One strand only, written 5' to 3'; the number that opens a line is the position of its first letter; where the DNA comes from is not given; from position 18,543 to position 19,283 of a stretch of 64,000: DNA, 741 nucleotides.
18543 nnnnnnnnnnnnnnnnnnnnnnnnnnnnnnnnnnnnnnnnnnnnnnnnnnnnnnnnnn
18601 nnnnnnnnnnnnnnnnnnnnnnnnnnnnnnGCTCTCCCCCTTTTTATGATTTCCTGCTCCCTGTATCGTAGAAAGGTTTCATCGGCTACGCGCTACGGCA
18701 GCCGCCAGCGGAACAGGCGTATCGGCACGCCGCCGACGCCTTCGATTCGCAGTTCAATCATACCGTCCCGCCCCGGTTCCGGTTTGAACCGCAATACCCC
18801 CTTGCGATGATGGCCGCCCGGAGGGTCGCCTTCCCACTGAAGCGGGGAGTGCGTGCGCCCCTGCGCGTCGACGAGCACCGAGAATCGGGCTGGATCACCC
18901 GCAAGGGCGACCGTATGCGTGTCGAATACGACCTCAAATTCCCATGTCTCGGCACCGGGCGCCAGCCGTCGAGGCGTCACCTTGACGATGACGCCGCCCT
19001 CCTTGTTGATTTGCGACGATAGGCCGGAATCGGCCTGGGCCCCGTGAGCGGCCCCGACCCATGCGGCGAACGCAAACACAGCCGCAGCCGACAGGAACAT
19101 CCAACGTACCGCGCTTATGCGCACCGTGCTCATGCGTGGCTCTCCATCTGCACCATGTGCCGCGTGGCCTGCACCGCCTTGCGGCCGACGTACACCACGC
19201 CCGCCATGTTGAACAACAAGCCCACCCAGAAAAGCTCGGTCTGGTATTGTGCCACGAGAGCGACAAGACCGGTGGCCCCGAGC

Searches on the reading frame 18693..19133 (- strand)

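Call 53: search_protein_families(library=ncbifam, proteins=[window:18693-19133:-], max_evalue=1)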
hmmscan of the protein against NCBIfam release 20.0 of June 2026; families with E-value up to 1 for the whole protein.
window:18693-19133:- (146 aa): 0 families

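Call 85: search_protein_families(library=pfam, proteins=[window:18693-19133:-], max_evalue=10)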
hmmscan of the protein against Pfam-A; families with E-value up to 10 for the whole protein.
window:18693-19133:- (146 aa): 2 families
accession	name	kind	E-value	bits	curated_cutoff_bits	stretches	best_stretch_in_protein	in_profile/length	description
PF22725.1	GFO_IDH_MocA_C3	-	0.18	12.2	27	1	6-72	54-120/124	GFO/IDH/MocA C-terminal domain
PF01383.26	CpcD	-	0.24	12.2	27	1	41-54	42-55/55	CpcD/allophycocyanin linker domain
